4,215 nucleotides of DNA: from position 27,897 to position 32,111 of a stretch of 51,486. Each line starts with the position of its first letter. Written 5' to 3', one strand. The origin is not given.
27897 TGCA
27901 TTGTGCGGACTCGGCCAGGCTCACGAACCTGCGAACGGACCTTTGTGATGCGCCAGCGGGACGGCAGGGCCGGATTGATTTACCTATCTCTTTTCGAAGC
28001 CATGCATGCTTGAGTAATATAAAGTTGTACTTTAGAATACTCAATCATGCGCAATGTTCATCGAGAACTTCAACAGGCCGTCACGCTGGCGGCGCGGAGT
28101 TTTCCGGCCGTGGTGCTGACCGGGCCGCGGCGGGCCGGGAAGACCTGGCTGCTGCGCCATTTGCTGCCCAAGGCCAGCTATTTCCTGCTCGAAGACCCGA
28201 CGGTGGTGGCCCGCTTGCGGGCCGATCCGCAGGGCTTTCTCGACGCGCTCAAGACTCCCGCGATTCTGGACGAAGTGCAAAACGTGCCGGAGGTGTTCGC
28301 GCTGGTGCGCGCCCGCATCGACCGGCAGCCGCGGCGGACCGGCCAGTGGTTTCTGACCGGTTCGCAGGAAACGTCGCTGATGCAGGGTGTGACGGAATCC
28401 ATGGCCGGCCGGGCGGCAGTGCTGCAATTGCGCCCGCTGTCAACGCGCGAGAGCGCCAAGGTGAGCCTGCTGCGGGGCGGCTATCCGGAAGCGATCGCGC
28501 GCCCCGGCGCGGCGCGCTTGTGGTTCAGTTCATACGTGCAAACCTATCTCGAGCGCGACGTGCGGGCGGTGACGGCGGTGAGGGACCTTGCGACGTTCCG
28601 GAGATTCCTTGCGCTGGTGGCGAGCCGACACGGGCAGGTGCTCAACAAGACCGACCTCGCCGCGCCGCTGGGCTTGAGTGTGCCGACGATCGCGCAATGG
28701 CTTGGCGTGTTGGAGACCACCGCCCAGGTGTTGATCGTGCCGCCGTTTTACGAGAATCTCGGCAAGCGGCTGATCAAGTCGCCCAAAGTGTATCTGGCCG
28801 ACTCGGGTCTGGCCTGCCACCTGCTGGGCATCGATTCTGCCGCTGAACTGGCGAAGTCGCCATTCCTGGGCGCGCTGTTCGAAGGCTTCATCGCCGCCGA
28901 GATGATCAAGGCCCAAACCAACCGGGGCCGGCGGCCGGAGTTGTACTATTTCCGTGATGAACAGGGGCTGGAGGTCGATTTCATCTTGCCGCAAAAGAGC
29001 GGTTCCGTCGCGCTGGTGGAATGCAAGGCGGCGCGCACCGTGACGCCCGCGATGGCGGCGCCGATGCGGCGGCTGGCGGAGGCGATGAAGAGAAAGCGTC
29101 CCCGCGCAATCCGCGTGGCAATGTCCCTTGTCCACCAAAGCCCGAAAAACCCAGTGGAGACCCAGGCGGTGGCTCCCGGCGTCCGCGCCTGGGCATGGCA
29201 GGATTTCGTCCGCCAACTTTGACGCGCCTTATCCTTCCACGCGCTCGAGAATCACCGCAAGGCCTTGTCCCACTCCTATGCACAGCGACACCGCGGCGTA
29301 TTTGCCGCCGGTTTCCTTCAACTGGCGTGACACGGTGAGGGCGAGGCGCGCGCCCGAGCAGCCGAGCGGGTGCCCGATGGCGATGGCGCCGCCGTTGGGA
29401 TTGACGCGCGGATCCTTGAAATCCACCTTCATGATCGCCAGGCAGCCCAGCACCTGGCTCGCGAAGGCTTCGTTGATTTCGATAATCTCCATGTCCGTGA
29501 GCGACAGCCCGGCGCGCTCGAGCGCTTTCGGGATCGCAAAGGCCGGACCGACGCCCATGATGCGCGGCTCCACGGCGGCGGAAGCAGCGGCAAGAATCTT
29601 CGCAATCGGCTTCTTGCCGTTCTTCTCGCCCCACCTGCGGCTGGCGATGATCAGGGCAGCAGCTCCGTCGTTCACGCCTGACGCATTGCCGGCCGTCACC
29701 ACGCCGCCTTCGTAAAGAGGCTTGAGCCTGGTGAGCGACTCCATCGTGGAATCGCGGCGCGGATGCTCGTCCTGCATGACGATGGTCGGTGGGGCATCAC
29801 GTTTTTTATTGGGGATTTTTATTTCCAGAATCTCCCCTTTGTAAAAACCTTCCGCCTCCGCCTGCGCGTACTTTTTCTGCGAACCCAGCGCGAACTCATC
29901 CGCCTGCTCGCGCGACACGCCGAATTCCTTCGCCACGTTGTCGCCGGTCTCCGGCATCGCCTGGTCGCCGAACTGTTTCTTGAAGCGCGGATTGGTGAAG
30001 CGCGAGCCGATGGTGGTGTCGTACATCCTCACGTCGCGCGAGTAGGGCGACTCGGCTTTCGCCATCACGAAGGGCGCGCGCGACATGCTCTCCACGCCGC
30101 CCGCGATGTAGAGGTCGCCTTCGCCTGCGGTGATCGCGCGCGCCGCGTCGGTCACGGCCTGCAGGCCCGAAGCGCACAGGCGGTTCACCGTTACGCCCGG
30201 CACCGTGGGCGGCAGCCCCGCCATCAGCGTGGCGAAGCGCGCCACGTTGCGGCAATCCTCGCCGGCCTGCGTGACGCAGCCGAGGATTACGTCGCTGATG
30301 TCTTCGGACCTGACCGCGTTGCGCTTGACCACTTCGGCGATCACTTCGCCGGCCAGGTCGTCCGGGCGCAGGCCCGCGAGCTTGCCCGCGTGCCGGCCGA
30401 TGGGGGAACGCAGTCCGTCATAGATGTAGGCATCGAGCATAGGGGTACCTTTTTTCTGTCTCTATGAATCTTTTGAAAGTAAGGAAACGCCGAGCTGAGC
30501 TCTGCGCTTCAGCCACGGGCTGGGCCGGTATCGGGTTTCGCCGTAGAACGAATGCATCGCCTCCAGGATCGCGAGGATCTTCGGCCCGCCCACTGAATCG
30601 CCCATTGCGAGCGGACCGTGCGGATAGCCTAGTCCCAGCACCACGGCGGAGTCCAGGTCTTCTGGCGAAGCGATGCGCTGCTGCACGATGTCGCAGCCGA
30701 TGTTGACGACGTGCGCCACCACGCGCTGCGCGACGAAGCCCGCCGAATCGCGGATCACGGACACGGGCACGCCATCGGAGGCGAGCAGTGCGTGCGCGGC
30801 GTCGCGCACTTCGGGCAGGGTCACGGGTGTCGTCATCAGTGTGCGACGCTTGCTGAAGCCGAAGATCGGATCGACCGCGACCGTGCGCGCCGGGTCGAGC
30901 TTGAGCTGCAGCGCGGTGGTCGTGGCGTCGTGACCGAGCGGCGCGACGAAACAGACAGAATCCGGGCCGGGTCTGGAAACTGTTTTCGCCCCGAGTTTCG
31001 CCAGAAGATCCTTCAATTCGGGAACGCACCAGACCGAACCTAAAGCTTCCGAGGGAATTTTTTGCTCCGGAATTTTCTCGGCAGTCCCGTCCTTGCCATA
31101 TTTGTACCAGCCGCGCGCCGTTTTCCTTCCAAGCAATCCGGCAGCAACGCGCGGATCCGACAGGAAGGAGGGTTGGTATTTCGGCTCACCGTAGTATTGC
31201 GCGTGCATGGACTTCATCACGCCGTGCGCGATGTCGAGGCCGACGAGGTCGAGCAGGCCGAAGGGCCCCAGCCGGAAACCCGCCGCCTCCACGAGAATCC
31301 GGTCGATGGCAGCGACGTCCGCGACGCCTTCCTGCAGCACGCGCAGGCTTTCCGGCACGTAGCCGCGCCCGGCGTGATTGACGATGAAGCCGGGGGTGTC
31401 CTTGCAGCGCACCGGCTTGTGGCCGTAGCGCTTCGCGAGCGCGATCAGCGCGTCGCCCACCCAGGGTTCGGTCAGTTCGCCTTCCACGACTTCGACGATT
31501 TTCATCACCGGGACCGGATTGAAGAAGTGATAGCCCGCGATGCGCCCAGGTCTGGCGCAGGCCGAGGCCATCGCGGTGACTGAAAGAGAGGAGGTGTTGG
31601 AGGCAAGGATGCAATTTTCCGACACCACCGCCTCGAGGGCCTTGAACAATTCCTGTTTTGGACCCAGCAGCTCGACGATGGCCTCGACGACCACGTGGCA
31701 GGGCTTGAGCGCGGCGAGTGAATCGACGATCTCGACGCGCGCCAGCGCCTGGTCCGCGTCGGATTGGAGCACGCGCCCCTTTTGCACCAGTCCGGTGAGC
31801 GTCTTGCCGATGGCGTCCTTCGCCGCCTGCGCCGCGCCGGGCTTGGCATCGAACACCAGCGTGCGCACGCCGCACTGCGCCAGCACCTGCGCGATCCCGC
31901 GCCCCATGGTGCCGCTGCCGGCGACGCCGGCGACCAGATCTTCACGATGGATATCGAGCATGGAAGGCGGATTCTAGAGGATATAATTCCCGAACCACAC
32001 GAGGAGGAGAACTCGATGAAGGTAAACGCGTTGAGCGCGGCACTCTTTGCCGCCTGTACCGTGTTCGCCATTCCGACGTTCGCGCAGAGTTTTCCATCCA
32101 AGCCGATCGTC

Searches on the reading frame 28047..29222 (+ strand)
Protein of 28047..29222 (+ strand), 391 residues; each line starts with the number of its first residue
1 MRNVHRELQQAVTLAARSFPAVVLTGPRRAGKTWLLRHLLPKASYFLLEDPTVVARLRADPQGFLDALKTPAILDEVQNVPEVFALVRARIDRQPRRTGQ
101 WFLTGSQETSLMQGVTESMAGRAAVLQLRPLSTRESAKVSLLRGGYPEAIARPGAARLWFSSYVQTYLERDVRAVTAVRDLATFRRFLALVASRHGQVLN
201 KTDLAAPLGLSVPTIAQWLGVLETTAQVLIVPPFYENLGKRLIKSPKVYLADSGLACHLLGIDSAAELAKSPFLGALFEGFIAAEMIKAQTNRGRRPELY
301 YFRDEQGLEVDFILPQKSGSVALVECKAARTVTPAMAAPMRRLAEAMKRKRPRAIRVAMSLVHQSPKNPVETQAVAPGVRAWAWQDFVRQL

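Call 53: search_protein_families(library=pfam, proteins=[window:28047-29222:+], max_evalue=0.00001)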
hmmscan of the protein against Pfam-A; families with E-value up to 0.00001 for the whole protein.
window:28047-29222:+ (391 aa): 2 families
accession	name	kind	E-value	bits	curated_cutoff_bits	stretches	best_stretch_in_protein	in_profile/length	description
PF13635.12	DUF4143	-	2.7e-47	160.9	28.1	1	169-328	1-159/160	Domain of unknown function (DUF4143)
PF13173.12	AAA_14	-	8.5e-24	84.4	27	1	20-135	3-127/129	AAA domain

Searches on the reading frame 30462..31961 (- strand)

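Call 53: search_protein_families(library=pfam, proteins=[window:30462-31961:-], max_evalue=0.00001)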
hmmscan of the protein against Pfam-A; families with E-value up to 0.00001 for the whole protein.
window:30462-31961:- (499 aa): 2 families
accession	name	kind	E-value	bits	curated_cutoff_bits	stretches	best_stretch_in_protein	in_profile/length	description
PF02737.24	3HCDH_N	-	1e-54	185.6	22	1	12-189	3-180/180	3-hydroxyacyl-CoA dehydrogenase, NAD binding domain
PF00725.27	3HCDH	-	9.2e-47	158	22.1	2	191-288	1-97/97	3-hydroxyacyl-CoA dehydrogenase, C-terminal domain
